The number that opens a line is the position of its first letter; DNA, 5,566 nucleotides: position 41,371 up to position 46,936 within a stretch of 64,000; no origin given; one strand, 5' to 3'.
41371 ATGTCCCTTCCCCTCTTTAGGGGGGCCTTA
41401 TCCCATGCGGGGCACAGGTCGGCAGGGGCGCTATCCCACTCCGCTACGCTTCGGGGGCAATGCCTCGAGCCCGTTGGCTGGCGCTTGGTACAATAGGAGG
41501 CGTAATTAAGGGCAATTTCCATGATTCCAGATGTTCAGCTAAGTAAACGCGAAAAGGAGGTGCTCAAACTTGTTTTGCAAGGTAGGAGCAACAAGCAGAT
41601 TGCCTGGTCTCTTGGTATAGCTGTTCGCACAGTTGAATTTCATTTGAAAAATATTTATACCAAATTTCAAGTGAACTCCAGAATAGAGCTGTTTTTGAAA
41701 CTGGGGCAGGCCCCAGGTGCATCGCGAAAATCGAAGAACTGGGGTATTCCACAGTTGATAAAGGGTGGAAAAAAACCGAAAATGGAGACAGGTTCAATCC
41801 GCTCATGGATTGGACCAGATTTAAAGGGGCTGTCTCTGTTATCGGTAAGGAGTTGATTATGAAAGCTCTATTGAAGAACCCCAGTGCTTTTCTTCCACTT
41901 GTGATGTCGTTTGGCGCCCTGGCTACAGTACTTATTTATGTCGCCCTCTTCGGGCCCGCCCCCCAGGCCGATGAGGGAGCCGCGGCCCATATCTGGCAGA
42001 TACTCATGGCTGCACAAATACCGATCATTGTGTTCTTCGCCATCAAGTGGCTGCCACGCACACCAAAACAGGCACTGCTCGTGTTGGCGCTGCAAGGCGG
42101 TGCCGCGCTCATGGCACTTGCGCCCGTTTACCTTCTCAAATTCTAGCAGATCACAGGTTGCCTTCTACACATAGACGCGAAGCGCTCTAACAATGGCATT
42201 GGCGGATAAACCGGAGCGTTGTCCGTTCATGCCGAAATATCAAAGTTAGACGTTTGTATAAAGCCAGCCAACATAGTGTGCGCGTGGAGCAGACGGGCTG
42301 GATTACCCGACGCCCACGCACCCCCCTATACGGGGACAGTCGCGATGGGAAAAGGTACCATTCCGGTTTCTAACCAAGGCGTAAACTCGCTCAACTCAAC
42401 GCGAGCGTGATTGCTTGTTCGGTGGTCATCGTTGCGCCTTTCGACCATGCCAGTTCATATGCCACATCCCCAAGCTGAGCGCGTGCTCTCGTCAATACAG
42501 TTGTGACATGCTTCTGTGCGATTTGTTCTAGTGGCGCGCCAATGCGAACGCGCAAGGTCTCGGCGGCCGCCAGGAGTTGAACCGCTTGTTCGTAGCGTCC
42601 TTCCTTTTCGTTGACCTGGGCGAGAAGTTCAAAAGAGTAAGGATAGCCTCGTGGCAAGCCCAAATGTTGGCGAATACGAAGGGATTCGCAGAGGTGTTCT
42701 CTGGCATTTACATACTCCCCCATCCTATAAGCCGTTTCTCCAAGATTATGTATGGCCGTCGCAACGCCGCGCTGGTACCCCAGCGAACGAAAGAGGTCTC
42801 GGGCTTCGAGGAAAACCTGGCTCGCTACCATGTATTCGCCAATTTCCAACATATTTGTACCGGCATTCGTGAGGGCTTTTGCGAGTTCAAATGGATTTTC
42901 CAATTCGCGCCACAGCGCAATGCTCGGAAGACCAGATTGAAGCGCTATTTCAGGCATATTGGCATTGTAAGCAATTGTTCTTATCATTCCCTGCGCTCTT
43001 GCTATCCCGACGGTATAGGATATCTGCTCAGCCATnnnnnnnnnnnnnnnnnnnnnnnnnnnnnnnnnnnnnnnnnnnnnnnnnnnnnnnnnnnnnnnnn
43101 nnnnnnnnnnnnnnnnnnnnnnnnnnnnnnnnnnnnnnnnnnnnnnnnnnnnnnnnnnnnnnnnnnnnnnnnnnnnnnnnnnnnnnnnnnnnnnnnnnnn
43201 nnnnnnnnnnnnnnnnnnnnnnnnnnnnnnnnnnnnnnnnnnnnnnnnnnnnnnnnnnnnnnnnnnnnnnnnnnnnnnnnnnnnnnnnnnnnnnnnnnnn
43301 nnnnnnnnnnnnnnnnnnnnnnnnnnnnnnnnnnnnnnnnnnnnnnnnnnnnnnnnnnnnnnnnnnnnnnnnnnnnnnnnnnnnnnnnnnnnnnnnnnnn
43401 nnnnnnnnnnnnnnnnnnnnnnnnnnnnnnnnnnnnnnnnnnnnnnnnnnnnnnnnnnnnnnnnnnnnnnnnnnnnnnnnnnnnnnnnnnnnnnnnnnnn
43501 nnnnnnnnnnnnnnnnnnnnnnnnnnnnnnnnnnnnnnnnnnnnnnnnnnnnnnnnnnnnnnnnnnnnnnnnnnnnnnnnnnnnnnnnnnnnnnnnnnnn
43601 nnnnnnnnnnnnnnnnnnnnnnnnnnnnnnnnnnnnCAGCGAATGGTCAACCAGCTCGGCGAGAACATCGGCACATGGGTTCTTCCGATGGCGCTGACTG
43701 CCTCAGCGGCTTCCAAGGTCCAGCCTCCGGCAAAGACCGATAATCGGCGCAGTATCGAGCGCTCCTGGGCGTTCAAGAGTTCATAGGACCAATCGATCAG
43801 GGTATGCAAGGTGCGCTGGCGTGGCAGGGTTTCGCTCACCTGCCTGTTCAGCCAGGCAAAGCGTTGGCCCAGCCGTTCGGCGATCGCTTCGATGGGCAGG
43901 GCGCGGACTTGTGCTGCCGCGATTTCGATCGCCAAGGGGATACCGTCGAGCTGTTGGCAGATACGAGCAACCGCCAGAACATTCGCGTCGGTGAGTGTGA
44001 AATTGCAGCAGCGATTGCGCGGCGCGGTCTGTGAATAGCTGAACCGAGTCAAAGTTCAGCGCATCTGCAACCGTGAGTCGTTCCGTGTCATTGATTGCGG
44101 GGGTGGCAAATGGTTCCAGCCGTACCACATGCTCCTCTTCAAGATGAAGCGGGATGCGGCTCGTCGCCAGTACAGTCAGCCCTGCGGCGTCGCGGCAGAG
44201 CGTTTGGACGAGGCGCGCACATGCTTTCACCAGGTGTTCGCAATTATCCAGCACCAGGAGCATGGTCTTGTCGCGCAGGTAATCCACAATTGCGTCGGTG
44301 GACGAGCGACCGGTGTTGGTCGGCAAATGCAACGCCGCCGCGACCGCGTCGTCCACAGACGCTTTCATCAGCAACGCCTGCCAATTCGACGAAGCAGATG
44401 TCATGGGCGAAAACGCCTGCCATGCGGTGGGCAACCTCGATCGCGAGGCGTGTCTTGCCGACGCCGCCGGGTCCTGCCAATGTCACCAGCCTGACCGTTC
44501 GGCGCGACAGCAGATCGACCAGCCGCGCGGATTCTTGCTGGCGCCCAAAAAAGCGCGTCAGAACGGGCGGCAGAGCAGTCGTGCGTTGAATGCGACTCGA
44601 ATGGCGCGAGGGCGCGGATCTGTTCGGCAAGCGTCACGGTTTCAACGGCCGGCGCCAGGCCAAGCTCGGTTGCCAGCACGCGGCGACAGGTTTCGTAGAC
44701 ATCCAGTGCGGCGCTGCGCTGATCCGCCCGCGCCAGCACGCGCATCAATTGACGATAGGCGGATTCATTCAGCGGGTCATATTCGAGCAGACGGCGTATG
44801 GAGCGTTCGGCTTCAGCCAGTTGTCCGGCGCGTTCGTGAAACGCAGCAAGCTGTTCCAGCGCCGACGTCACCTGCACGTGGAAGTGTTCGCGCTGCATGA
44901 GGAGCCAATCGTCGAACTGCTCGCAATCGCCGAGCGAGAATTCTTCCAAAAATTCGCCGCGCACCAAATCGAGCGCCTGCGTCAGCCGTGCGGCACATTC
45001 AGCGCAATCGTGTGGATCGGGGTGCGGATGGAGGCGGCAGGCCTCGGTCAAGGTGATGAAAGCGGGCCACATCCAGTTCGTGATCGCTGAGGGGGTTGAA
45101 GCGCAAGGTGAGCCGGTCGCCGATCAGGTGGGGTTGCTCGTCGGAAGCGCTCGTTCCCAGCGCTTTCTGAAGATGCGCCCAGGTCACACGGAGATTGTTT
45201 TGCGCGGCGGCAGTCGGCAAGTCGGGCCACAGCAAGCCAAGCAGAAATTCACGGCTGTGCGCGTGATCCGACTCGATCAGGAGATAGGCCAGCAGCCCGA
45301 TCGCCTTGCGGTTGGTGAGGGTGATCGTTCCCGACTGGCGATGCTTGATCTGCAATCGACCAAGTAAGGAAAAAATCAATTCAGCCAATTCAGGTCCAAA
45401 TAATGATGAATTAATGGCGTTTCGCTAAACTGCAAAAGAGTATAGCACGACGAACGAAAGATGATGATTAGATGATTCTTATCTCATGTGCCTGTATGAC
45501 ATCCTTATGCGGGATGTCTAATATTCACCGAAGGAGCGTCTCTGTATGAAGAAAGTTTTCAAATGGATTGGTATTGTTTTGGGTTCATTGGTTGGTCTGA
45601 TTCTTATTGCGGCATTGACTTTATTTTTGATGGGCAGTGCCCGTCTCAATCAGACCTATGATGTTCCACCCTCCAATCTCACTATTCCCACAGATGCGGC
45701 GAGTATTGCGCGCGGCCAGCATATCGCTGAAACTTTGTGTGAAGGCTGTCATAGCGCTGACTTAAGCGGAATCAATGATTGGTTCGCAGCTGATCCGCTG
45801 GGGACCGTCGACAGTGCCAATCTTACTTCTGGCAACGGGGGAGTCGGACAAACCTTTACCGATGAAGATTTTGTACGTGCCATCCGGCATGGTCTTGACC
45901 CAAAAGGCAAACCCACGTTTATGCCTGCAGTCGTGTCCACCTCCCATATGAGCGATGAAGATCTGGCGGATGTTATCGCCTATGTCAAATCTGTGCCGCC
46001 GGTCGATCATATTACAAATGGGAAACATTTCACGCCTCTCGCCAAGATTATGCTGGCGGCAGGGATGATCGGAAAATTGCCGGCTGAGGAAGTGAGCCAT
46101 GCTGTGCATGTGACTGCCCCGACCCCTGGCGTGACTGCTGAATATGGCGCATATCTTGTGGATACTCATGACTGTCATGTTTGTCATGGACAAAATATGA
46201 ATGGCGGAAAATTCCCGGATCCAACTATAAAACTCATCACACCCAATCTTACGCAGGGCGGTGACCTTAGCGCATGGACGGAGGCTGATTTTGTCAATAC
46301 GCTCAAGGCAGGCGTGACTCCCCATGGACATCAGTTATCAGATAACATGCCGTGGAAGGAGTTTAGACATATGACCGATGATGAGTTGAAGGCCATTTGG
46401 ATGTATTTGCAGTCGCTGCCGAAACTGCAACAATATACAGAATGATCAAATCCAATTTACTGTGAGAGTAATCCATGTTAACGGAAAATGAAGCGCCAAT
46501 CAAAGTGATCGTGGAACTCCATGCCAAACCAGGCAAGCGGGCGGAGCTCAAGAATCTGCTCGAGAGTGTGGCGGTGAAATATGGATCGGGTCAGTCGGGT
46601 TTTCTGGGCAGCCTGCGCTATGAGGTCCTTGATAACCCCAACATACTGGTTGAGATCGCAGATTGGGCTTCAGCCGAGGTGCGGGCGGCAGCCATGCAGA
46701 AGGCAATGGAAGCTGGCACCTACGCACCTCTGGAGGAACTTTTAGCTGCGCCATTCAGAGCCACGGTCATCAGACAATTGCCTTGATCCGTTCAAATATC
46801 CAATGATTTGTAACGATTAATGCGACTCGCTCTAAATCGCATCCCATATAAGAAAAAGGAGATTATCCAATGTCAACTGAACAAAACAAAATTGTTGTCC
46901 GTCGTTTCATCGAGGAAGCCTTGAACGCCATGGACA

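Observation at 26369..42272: Integron-type gene-cassette array with no integrase in the window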

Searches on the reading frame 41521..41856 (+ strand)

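Call 8: search_protein_families(library=pfam, max_evalue=0.01, proteins=[window:41521-41856:+])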
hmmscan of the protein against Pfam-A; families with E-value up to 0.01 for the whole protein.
window:41521-41856:+ (111 aa): 2 families
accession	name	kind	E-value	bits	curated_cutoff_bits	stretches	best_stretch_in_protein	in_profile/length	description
PF00196.25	GerE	-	9.4e-21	73.6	23.5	1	6-58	2-54/57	Bacterial regulatory proteins, luxR family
PF08281.18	Sigma70_r4_2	-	5.5e-07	29.6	25.7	1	6-43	10-48/54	Sigma-70, region 4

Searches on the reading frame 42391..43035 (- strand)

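Call 8: search_protein_families(library=pfam, max_evalue=0.01, proteins=[window:42391-43035:-])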
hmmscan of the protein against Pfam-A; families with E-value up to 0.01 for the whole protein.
window:42391-43035:- (214 aa): 6 families
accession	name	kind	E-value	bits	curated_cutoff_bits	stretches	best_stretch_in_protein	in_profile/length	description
PF13424.12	TPR_12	-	3.3e-17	62.9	30.1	2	51-123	2-76/77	Tetratricopeptide repeat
PF07719.23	TPR_2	-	9.4e-06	25.8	27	0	93-115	2-24/34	Tetratricopeptide repeat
PF13181.12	TPR_8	-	7.8e-05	23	25.7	0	93-122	2-31/34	Tetratricopeptide repeat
PF13374.12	TPR_10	-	0.00013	22.3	27.5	1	91-124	1-34/42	Tetratricopeptide repeat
PF13176.12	TPR_7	-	0.00064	20.1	27.9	0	136-157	3-24/36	Tetratricopeptide repeat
PF00515.34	TPR_1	-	0.0021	18.2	27.8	0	94-115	3-24/34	Tetratricopeptide repeat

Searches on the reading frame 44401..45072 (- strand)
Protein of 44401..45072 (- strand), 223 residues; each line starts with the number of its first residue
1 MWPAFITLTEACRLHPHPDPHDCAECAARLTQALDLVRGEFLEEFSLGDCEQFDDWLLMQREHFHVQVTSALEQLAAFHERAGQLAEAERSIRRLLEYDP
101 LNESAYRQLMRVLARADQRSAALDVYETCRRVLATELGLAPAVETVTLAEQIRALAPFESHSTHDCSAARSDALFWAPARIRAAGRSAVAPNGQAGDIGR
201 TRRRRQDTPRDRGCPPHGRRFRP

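Call 81: search_protein_families(library=pfam, max_evalue=0.001, proteins=[window:44401-45072:-])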
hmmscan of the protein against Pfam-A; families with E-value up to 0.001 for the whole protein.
window:44401-45072:- (223 aa): 1 family
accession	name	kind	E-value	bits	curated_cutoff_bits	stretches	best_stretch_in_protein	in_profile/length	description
PF03704.23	BTAD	-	1.6e-25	90.6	22.1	1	22-153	21-146/146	Bacterial transcriptional activator domain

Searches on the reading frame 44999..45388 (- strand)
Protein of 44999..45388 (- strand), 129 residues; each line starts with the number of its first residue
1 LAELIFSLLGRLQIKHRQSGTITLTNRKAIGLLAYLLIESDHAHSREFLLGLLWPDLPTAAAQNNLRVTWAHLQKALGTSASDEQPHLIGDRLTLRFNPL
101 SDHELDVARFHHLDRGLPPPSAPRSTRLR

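Call 81: search_protein_families(library=pfam, max_evalue=0.001, proteins=[window:44999-45388:-])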
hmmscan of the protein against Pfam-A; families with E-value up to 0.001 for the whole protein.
window:44999-45388:- (129 aa): 1 family
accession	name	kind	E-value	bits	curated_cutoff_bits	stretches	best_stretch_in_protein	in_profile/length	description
PF00486.34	Trans_reg_C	-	0.00056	20.4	26.2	1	26-83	7-63/77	Transcriptional regulatory protein, C terminal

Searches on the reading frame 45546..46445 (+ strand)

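Call 81: search_protein_families(library=pfam, max_evalue=0.001, proteins=[window:45546-46445:+])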
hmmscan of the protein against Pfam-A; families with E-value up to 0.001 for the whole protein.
window:45546-46445:+ (299 aa): 2 families
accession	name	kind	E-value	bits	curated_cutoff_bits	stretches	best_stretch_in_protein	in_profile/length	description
PF00034.26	Cytochrom_C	-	2.2e-18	67.8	21.3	2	54-150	1-89/90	Cytochrome c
PF13442.11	Cytochrome_CBB3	-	2.1e-16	60.4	27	2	53-147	2-68/68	Cytochrome C oxidase, cbb3-type, subunit III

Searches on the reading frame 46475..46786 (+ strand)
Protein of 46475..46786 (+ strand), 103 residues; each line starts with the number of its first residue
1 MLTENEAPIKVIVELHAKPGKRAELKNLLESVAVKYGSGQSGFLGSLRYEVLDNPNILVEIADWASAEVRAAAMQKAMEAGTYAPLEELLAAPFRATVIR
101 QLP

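Call 81: search_protein_families(library=pfam, max_evalue=0.001, proteins=[window:46475-46786:+])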
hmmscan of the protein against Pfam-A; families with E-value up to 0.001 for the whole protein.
window:46475-46786:+ (103 aa): 1 family
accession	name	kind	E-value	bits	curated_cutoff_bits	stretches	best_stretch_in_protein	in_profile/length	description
PF03992.22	ABM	-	9.4e-06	26.2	23.1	1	8-69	1-62/78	Antibiotic biosynthesis monooxygenase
